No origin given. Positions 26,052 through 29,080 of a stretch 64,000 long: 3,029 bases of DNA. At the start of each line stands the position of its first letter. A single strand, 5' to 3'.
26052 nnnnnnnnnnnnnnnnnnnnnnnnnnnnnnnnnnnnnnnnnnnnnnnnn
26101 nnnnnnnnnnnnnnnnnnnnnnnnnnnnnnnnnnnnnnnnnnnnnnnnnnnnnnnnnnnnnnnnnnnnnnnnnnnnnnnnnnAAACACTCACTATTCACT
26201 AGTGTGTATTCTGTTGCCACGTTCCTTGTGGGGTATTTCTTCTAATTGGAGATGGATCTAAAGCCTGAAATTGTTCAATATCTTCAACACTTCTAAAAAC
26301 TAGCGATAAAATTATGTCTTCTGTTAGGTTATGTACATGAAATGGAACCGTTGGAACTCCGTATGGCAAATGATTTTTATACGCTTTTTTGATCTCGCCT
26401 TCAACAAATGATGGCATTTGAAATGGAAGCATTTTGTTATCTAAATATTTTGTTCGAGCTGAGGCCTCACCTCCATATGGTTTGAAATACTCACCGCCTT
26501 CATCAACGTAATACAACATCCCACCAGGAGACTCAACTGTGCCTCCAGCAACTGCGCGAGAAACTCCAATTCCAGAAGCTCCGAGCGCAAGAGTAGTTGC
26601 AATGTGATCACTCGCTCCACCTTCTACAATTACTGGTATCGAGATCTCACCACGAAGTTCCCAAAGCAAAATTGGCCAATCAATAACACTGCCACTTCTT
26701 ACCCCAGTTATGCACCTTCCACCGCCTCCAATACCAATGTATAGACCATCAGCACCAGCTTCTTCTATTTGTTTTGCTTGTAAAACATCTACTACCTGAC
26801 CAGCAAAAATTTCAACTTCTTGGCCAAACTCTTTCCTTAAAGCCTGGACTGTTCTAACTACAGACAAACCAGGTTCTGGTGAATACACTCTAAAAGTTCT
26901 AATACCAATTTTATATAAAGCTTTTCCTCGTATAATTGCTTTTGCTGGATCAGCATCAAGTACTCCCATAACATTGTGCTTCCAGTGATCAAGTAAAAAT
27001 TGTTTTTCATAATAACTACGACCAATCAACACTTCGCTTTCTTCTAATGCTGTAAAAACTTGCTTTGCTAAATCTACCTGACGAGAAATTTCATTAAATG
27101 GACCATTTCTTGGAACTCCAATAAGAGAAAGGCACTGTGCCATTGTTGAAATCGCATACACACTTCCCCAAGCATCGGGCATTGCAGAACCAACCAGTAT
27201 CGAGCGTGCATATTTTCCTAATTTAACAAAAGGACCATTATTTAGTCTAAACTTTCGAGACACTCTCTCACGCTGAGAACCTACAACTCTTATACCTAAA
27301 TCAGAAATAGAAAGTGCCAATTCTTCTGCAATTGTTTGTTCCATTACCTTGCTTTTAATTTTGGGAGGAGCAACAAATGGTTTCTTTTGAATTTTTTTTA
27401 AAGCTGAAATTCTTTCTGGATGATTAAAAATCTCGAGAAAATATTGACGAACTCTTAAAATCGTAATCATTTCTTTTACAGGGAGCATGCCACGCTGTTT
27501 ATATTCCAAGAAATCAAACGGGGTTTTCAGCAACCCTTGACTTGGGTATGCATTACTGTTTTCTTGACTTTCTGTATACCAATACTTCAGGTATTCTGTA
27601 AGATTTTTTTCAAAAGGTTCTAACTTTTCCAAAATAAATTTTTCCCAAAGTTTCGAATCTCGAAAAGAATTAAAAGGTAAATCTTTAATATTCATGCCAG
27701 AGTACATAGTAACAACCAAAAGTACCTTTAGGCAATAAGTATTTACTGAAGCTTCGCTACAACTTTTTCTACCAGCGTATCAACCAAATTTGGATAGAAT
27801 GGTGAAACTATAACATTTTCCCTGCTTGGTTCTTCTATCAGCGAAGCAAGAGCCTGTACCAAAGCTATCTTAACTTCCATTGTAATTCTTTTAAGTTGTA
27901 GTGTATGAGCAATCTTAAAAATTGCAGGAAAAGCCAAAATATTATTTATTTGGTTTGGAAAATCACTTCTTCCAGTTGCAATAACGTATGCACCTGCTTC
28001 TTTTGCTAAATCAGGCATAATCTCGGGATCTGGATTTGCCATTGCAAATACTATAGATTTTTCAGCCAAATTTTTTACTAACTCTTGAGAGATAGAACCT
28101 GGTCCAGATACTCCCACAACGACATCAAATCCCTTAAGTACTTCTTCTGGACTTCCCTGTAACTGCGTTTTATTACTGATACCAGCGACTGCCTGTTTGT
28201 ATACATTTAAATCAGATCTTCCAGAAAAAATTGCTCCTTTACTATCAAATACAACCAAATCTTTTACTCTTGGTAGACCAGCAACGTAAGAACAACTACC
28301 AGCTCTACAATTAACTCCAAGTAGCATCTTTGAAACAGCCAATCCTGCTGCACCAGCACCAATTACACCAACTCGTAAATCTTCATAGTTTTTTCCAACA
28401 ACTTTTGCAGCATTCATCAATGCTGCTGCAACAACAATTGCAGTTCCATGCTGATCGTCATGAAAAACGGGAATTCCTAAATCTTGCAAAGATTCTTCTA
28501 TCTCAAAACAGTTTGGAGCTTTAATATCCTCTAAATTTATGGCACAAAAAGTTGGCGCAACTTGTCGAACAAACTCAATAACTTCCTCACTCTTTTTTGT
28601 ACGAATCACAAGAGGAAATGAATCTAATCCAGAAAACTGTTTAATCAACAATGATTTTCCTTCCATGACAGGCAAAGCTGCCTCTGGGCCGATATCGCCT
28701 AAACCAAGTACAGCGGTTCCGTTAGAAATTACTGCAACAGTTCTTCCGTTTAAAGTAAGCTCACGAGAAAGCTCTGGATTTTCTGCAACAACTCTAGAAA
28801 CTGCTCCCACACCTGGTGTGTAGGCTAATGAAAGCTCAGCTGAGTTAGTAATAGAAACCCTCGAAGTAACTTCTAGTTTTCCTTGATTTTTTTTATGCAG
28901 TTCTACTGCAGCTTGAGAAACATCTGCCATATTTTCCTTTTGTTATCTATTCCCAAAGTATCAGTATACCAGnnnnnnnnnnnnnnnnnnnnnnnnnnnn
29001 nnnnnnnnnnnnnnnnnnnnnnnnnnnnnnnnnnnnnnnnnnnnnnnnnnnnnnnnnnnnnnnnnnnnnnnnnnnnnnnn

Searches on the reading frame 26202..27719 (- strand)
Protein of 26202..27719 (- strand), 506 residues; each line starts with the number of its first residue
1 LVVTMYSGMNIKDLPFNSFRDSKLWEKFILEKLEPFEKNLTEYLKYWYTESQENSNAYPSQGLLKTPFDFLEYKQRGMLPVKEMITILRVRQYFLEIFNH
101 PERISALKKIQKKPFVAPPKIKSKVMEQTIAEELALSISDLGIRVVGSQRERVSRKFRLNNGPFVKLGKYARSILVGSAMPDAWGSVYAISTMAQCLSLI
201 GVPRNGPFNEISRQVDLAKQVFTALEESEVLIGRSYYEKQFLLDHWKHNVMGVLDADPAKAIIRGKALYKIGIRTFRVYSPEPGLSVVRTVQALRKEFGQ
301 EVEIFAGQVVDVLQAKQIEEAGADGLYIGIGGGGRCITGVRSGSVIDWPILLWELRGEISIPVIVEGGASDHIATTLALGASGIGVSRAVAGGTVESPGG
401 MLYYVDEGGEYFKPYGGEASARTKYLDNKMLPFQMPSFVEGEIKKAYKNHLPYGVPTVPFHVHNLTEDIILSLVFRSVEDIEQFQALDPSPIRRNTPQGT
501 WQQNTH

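Call 94: search_protein_families(library=pfam, proteins=[window:26202-27719:-], max_evalue=0.001)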
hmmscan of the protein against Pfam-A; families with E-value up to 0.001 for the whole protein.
window:26202-27719:- (506 aa): 1 family
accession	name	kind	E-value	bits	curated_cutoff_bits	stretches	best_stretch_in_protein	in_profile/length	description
PF00478.31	IMPDH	-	4.6e-18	65.8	25.6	1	286-425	131-270/345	IMP dehydrogenase / GMP reductase domain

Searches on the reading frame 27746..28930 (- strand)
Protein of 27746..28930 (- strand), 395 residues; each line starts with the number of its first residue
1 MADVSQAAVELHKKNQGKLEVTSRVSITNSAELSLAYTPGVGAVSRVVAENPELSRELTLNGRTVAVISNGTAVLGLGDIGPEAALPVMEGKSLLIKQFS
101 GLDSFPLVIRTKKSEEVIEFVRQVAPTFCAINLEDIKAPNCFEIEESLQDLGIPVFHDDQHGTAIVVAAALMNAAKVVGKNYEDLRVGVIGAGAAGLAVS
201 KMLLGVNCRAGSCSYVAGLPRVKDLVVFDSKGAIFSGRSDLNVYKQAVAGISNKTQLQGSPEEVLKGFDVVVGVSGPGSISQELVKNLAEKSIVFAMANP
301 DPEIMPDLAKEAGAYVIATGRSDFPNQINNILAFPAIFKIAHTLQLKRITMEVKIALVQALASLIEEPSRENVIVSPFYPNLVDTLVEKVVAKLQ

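Call 94: search_protein_families(library=pfam, proteins=[window:27746-28930:-], max_evalue=0.001)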
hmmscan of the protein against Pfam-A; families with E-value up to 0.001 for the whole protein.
window:27746-28930:- (395 aa): 2 families
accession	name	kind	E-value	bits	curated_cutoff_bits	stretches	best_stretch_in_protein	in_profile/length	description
PF00390.24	malic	-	2.5e-22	80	23.1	2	17-112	2-118/182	Malic enzyme, N-terminal domain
PF03949.21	Malic_M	-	3.6e-18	66.3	23.5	1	162-378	3-238/258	Malic enzyme, NAD binding domain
